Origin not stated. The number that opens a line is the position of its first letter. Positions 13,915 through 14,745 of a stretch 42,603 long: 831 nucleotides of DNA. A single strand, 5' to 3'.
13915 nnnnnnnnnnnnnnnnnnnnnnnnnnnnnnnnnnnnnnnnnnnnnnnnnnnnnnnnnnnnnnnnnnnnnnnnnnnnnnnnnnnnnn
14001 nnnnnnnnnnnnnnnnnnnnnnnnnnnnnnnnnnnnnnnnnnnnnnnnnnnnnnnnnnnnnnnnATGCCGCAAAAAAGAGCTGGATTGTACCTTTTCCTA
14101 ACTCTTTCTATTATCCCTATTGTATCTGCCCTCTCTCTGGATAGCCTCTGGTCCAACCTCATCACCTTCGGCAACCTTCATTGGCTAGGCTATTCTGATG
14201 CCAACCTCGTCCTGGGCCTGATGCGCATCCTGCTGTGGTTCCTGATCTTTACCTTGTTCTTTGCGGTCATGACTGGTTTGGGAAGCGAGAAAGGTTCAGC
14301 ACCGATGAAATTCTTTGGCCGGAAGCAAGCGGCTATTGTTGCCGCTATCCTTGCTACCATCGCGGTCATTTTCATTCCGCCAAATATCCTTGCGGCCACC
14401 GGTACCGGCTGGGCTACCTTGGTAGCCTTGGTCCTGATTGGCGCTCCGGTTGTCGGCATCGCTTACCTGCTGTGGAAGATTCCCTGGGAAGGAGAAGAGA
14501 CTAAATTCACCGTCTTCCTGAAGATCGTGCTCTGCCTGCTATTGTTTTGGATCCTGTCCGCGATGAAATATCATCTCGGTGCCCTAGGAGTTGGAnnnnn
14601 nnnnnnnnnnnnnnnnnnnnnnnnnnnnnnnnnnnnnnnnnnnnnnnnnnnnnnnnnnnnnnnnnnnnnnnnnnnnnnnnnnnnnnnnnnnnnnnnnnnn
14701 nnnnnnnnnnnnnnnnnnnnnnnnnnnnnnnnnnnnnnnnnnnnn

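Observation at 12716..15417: Tandemly duplicated two-gene cassette (secreted 4-TM protein plus TM-anchored coiled-coil protein) with no recognisable family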

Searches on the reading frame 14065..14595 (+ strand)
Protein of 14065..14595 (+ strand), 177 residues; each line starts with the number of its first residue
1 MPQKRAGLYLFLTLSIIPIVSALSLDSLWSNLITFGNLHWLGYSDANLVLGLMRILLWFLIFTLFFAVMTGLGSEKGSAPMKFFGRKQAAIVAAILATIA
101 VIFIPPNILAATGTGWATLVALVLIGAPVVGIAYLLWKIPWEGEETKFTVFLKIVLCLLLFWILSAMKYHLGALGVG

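Call 5: search_protein_families(library=pfam, proteins=[window:14065-14595:+], max_evalue=1)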
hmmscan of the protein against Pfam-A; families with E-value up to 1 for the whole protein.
window:14065-14595:+ (177 aa): 1 family
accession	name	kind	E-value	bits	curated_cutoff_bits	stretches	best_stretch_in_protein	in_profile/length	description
PF02657.20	SufE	-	0.21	11.8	27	0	36-59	54-77/121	Fe-S metabolism associated domain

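Call 9: find_homologous_proteins(query=window:14065-14595:+, max_evalue=0.001)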
Query window:14065-14595:+ (177 aa): 52 proteins with E <= 0.001 among 913 candidates.
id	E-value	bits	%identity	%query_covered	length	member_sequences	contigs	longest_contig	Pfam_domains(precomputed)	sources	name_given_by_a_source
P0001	3.0e-92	326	99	90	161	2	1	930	-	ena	-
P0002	9.8e-83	295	81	99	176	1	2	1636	-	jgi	-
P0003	2.1e-75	271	80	85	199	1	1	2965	-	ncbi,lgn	-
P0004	6.2e-74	266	77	96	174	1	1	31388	-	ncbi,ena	-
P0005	1.3e-63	232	65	92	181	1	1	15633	-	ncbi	-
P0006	4.6e-57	211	56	97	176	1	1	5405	-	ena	-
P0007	7.8e-56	207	56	94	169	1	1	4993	-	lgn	-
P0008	1.2e-55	206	63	85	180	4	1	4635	-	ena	-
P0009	6.8e-52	194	59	92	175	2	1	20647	-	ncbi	-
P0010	2.8e-50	189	54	95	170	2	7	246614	-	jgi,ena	jgi:hypothetical protein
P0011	3.3e-50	189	54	97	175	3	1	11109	-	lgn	-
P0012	1.7e-49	186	54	93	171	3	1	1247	-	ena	-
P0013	7.5e-48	181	51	97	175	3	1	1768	-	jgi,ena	-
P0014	6.4e-47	178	56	85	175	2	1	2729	-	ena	-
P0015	1.3e-46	177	51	97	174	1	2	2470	-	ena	-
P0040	1.1e-40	158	54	74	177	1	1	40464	-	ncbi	-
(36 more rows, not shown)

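Call 10: search_protein_families(library=ncbifam, proteins=[window:14065-14595:+], max_evalue=1)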
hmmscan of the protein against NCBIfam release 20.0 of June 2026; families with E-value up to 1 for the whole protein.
window:14065-14595:+ (177 aa): 0 families

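Call 11: find_encoding_contigs(protein=P0010, flank=6000, max_places=3)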
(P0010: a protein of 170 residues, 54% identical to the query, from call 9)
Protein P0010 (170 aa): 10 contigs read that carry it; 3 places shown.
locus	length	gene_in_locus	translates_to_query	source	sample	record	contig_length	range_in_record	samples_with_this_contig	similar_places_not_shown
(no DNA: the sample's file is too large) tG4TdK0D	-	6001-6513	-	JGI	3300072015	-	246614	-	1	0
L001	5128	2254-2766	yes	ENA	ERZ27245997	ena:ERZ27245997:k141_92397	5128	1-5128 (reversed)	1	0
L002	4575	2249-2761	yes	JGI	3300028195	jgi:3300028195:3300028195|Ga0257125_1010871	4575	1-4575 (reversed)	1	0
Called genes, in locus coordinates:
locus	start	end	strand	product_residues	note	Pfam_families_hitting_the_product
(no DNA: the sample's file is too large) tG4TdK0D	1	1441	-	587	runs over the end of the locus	-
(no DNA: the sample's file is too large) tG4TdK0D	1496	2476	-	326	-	PF08068:DKCLD, PF21238:Pus10_C, PF01509:TruB_N, PF16198:TruB_C_2, PF01472:PUA, PF26292:PUA_elF2D (weak)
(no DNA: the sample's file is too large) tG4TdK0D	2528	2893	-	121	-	PF01198:Ribosomal_L31e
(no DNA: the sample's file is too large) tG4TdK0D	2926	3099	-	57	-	-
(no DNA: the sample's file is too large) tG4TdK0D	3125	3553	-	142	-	PF01090:Ribosomal_S19e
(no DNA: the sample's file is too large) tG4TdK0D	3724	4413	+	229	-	-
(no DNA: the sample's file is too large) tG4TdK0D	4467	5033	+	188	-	-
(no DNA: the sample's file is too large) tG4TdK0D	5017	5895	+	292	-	-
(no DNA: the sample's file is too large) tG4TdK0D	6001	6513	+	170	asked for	-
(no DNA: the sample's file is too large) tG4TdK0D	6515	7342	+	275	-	-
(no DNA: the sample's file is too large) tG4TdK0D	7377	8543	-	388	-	PF00149:Metallophos (faint)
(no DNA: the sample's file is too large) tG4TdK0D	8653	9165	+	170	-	-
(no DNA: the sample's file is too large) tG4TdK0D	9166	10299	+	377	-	-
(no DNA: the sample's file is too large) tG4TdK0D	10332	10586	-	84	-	PF01247:Ribosomal_L35Ae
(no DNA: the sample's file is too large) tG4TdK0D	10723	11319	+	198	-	-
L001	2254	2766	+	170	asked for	-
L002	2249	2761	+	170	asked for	-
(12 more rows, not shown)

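Call 12: find_encoding_contigs(protein=P0040, flank=6000, max_places=2)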
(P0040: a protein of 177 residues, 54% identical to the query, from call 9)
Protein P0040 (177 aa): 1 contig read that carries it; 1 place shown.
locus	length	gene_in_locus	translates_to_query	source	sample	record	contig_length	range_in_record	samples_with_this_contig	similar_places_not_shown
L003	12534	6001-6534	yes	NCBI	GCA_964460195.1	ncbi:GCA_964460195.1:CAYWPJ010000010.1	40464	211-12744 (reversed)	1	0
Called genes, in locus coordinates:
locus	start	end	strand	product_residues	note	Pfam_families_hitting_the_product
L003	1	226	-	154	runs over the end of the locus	PF26602:HVO_2718_N, PF01381:HTH_3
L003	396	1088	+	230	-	PF01015:Ribosomal_S3Ae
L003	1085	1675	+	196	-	PF00149:Metallophos, PF12850:Metallophos_2, PF14582:Metallophos_3 (weak)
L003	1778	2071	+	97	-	-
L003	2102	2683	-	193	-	PF01509:TruB_N (weak), PF16198:TruB_C_2, PF01472:PUA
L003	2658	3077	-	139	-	-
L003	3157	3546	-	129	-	PF01198:Ribosomal_L31e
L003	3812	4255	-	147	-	PF01090:Ribosomal_S19e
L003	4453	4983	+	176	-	-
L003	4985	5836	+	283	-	-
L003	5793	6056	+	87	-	-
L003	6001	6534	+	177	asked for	-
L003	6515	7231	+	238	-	-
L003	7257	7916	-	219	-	PF00078:RVT_1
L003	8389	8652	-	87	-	PF01247:Ribosomal_L35Ae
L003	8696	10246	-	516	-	-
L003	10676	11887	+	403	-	-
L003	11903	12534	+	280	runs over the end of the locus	?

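Call 13: find_encoding_contigs(protein=P0004, flank=6000, max_places=2)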
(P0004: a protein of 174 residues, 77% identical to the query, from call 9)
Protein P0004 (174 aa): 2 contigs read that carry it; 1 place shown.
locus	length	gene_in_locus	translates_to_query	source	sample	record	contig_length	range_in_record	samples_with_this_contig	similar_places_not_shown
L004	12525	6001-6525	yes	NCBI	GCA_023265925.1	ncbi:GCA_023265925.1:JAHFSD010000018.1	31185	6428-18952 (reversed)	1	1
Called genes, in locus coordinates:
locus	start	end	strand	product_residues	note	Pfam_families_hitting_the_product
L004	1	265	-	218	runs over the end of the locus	PF01509:TruB_N, PF21238:Pus10_C (weak), PF16198:TruB_C_2, PF01472:PUA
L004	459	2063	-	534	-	PF08068:DKCLD (weak)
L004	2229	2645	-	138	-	PF01198:Ribosomal_L31e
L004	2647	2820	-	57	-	-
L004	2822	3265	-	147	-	PF01090:Ribosomal_S19e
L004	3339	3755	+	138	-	PF01934:HepT-like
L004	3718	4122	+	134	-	PF01909:NTP_transf_2, PF18765:Polbeta (weak)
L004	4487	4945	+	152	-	-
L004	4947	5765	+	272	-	-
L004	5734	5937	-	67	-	-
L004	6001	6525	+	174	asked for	-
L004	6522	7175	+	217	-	-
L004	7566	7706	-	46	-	-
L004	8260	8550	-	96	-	-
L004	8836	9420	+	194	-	PF01161:PBP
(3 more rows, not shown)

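Call 19: search_solved_structures(query=A1, max_evalue=10)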
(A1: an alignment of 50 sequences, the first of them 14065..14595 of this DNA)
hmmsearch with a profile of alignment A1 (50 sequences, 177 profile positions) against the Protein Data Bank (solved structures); distinct sequences matched with E-value up to 10: 0.

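Call 24: find_related_loci(query=A1, collection=genome_contigs, flank=6000)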
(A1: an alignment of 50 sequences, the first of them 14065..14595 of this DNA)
Query A1 (177 aa) in genome_contigs; peptide patterns used: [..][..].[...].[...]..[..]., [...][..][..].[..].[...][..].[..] (x = any residue, [..] = any of these).
187 stretches matched a pattern; 57 encode a relative of the query (tblastn E <= 1e-3); 57 distinct loci.
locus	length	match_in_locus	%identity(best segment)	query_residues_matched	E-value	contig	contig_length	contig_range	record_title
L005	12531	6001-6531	76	3-177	7e-75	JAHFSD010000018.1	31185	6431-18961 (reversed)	MAG: archaeon isolate nzgw59 NODE_1050_length_31186_cov_4.009786, whole genome shotgun sequence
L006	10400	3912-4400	53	9-171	3e-52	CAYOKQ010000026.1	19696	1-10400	MAG TPA_asm: uncultured Methanosarcinales archaeon isolate binchicken_co125_1105 genome assembly, contig: NODE_5550_leng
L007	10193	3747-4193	56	24-176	1e-51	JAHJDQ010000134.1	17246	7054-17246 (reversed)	MAG: Nanoarchaeota archaeon isolate Modern_marine.mb.67 Modern_marine.mb.67_k141_1636489, whole genome shotgun sequence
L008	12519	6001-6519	49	3-175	6e-51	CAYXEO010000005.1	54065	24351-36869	MAG TPA_asm: uncultured Methanosarcinales archaeon isolate SRP077602_co6_159 genome assembly, contig: NODE_948_length_54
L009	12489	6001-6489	51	16-177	6e-50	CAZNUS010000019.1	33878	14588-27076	MAG TPA_asm: uncultured Methanosarcinales archaeon isolate binchicken_co38_1369 genome assembly, contig: NODE_2663_lengt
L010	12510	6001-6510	52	9-171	9e-49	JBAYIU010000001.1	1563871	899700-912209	MAG: Candidatus Woesearchaeota archaeon isolate SO_2016_GW1_38 scaffold00001_OW334_2016, whole genome shotgun sequence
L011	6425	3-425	63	34-174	1e-48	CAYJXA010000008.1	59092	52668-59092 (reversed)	MAG TPA_asm: uncultured Methanosarcinales archaeon isolate ERP125453_co1_488 genome assembly, contig: NODE_332_length_59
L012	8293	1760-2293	47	4-174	2e-46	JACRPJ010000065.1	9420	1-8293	MAG: Candidatus Woesearchaeota archaeon isolate NC_groundwater_1984_Pr3_S-0.2um_40_2 scaffold_362593, whole genome shotg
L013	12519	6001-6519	49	9-174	1e-46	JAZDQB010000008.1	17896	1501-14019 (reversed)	MAG: Candidatus Woesearchaeota archaeon isolate MEGAHIT-group-0.97 k141_6640215, whole genome shotgun sequence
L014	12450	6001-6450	57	24-172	6e-46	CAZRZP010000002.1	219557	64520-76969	MAG TPA_asm: uncultured Methanosarcinales archaeon isolate SRP200020_co5_201 genome assembly, contig: NODE_50_length_219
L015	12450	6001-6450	53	25-175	1e-45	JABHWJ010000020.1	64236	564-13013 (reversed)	MAG: Candidatus Woesearchaeota archaeon isolate SI047_bin129 k141_439765, whole genome shotgun sequence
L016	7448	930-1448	48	9-174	3e-45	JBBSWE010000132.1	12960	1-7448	MAG: Nanoarchaeota archaeon isolate H52-bin155_1 H52_bin155_1_000000000132, whole genome shotgun sequence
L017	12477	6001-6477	49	24-176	3e-45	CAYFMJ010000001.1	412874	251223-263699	MAG TPA_asm: uncultured Methanosarcinales archaeon isolate ERP019367_co1_71 genome assembly, contig: NODE_28_length_4128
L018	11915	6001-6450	52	24-174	4e-45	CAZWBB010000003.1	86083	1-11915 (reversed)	MAG TPA_asm: uncultured Methanosarcinales archaeon isolate SRP077602_co2_374 genome assembly, contig: NODE_372_length_86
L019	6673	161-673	47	9-174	3e-44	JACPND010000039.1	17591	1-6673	MAG: Candidatus Woesearchaeota archaeon isolate NC_groundwater_566_Ag_S-0.1um_44_11 S35_SO-1_scaffold_318105, whole geno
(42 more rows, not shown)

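Call 25: predict_structure(alignment_id=A1)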
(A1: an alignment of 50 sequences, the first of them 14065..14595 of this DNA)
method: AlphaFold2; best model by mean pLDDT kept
length: 177 residues; sequences in the alignment: 50
mean_pLDDT: 79.2   pTM: 0.53
mean pLDDT of the five models: 79.2, 77.6, 75.1, 70.8, 67.9
residues with pLDDT >= 90: 34; 70-90: 97; 50-70: 45; < 50: 1
segments of 3 or more residues with pLDDT < 50: none
pLDDT, mean of each block of 10 residues (from residue 1): 74 73 65 64 76 91 94 71 87 96 89 84 83 79 67 83 79 64
secondary structure, 60 per line:
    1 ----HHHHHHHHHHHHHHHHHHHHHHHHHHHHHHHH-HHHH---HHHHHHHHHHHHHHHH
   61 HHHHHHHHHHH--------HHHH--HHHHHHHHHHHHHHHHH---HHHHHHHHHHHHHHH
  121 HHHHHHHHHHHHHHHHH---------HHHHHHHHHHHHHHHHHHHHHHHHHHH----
elements in order: H5-36 H38-41 H45-71 H80-83 H86-102 H106-137 H147-173

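Call 28: fold_search(model_id=the predicted structure, library=pdb)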
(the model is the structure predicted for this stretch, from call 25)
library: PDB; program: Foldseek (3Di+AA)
matches with E <= 10: 32; with E <= 0.001: 0
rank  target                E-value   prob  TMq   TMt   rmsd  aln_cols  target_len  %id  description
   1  8hdu_A                9.1e-01  0.10  0.17  0.19  21.6       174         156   14  De novo design cavitated protein without predefined topology (released 2023-01-18)
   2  8hdu_C                1.2e+00  0.09  0.17  0.19  21.5       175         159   14  De novo design cavitated protein without predefined topology (released 2023-01-18)
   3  8hdu_D                1.3e+00  0.10  0.17  0.18  14.3       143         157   15  De novo design cavitated protein without predefined topology (released 2023-01-18)
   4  8wk6_A                1.4e+00  0.10  0.20  0.10   9.5       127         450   16  Human AGT1-rBAT complex in the apo-state (released 2025-04-02)
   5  9byk_a                1.9e+00  0.11  0.22  0.19  14.9       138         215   17  Cryo-EM structure of ATP synthase E state (released 2025-08-06)
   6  6tt7_N                2.2e+00  0.16  0.26  0.21  13.8       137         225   22  Ovine ATP synthase 1a state (released 2020-09-23)
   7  8f29_X                3.0e+00  0.10  0.27  0.22  21.3       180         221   14  Yeast ATP synthase in conformation-1 at pH 6 (released 2024-02-07)
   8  6uuj_E                3.4e+00  0.10  0.25  0.27  18.7       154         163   16  Structure of PE5-PPE4-EspG3 complex from the type VII (ESX-3) secretion system, space group P212121 (released 2020-01-29)
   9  6uuj_B                3.6e+00  0.09  0.25  0.26  19.1       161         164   16  Structure of PE5-PPE4-EspG3 complex from the type VII (ESX-3) secretion system, space group P212121 (released 2020-01-29)
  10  8hvh                  3.6e+00  0.09  0.22  0.05  12.5       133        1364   16  Cryo-EM structure of ABC transporter ABCC3 (released 2023-06-07)
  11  6uuj_K                4.3e+00  0.09  0.25  0.26  18.7       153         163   16  Structure of PE5-PPE4-EspG3 complex from the type VII (ESX-3) secretion system, space group P212121 (released 2020-01-29)
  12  9z6v_E                4.5e+00  0.04  0.16  0.20  15.1       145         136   15  The structure of TMD with 3 TARPs and 1 CNIH from all native AMPA receptor subtypes (released 2026-02-04)
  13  6uuj_H                4.8e+00  0.08  0.25  0.27  18.6       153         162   16  Structure of PE5-PPE4-EspG3 complex from the type VII (ESX-3) secretion system, space group P212121 (released 2020-01-29)
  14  8wns_B                6.0e+00  0.04  0.20  0.10  11.4       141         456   12  Cryo EM map of SLC7A10 in the apo state (released 2024-05-15)
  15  2ch7_A                6.4e+00  0.03  0.18  0.11  30.4       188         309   16  Crystal structure of the cytoplasmic domain of a bacterial chemoreceptor from Thermotoga maritima (released 2006-04-18)
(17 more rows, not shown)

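Call 29: search_protein_representatives(alignment_id=A1)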
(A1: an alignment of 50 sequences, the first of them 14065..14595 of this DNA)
Query: 50 sequences, 177 profile positions. Proteins with E-value up to 0.001 (for the whole library): 412; up to 1e-10: 190; up to 1e-30: 52. The best 150 are listed.
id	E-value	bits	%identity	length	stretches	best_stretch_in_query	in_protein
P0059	5.0e-68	244.8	-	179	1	1-175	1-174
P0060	4.8e-66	238.3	-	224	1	3-176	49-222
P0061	1.1e-60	220.9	-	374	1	1-175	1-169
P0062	1.9e-60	220.1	-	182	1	1-176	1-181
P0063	3.3e-57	209.5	-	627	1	3-176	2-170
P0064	4.3e-56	205.9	-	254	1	1-173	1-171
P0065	8.9e-56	204.9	-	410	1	1-176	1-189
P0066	9.0e-56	204.9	-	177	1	4-174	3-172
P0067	3.6e-55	202.9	-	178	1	7-176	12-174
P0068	9.4e-55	201.6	-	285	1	14-175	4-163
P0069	1.4e-54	201.0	-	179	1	2-176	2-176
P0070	7.8e-54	198.6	-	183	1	2-174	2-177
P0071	9.7e-53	195.0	-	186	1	1-176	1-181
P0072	1.1e-52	194.8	-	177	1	3-174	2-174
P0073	4.8e-52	192.7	-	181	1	1-176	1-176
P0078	9.7e-50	185.2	-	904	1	2-176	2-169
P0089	4.6e-43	163.5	-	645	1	1-176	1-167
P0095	2.6e-38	148.0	-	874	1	21-175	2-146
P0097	5.6e-36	140.4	-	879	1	2-176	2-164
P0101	2.4e-34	135.1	-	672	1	11-175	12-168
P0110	8.2e-31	123.6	-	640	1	1-175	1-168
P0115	1.3e-29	119.6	-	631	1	5-176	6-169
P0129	4.7e-25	104.8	-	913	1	6-167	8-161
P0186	4.0e-16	75.7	-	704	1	2-155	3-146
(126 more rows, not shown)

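Call 30: search_protein_families(library=pfam, proteins=[P0063, P0078, P0095, P0097, P0101, P0089, P0110, P0129, P0186, P0115], max_evalue=0.01)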
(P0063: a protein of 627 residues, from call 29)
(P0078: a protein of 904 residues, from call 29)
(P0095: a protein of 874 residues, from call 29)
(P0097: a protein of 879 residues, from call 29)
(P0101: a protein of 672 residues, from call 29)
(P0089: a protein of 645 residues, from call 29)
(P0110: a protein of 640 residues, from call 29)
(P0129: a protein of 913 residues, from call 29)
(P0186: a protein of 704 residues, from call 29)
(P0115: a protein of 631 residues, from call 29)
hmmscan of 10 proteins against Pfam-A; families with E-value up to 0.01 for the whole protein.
P0063 (627 aa): 3 families
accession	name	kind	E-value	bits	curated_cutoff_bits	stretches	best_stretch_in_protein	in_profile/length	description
PF17210.9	SdrD_B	-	1.3e-06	29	29.7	0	245-283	30-70/112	SdrD B-like domain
PF13620.12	CarboxypepD_reg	-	1.6e-05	25.6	32.3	0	347-389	37-78/82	Carboxypeptidase regulatory-like domain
PF13715.12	CarbopepD_reg_2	-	8.3e-05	23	32.2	0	227-301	1-73/88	CarboxypepD_reg-like domain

P0078 (904 aa): 2 families
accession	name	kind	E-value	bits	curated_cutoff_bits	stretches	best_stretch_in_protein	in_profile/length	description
PF00112.29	Peptidase_C1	-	1.8e-09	38.5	20.7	1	321-518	16-204/220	Papain family cysteine protease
PF03051.21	Peptidase_C1_2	-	0.00073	18.9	22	1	476-522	360-403/438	Peptidase C1-like family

P0095 (874 aa): 3 families
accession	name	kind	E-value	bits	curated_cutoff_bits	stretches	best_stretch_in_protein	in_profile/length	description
PF00112.29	Peptidase_C1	-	1.5e-14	55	20.7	1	288-482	17-205/220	Papain family cysteine protease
PF03051.21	Peptidase_C1_2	-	0.00048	19.5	22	1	439-482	360-400/438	Peptidase C1-like family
PF13529.12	Peptidase_C39_2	-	0.0024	18.9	24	1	382-451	73-134/143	Peptidase_C39 like family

P0097 (879 aa): 2 families
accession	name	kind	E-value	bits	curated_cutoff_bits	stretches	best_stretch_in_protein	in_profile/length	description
PF00112.29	Peptidase_C1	-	2.5e-09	38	20.7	1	295-490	16-205/220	Papain family cysteine protease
PF03051.21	Peptidase_C1_2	-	0.00087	18.6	22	1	448-492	361-402/438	Peptidase C1-like family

P0101 (672 aa): 1 family
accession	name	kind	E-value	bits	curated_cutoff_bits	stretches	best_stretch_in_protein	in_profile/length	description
PF07889.17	DUF1664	-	0.0011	19.5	34.6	0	320-392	43-115/124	Protein of unknown function (DUF1664)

P0089 (645 aa): 6 families
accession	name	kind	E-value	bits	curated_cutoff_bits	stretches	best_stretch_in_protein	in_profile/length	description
PF13620.12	CarboxypepD_reg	-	1.2e-15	58.1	32.3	2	254-329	2-80/82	Carboxypeptidase regulatory-like domain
PF17210.9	SdrD_B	-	3.4e-09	37.3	29.7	0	444-487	32-76/112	SdrD B-like domain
PF11008.14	DUF2846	-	0.00016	22.1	34.3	0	453-481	33-59/92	Protein of unknown function (DUF2846)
PF23623.1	GBD_IRG7_N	-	0.00085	19.9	27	0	452-475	56-78/95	IRG7 N-terminal galactose binding domain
PF17802.7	SpaA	-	0.0027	18.3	23.1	0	446-488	26-74/91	Prealbumin-like fold domain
PF13715.12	CarbopepD_reg_2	-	0.0043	17.5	32.2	0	428-506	1-80/88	CarboxypepD_reg-like domain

P0110 (640 aa): 1 family
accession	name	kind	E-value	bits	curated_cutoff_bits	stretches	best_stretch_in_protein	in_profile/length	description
PF08614.16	ATG16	-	0.0095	16.6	33.7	1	277-370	81-176/200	Autophagy protein 16 (ATG16)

P0129 (913 aa): 1 family
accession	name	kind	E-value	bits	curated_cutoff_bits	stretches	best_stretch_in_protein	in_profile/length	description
PF00112.29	Peptidase_C1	-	1.6e-08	35.4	20.7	1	313-516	16-205/220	Papain family cysteine protease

P0186 (704 aa): 6 families
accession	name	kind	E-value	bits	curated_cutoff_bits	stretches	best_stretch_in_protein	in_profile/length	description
PF08702.15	Fib_alpha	-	0.00033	21.3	29.9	1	276-376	28-126/143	Fibrinogen alpha/beta chain family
PF07889.17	DUF1664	-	0.00045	20.7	34.6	0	415-504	35-122/124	Protein of unknown function (DUF1664)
PF04513.17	Baculo_PEP_C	-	0.0012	19.3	38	0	419-525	28-135/140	Baculovirus polyhedron envelope protein, PEP, C terminus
PF01442.23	Apolipoprotein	-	0.0027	17.9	90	1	337-478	3-119/190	Apolipoprotein A1/A4/E domain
PF20667.3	Sec10_N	-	0.0067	17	27.4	0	421-496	10-83/118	Exocyst complex component Sec10, N-terminal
PF25764.1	KIF21A_4th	-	0.0079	16.3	33.1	1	395-490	20-118/183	KIF21A-like domain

P0115 (631 aa): 0 families
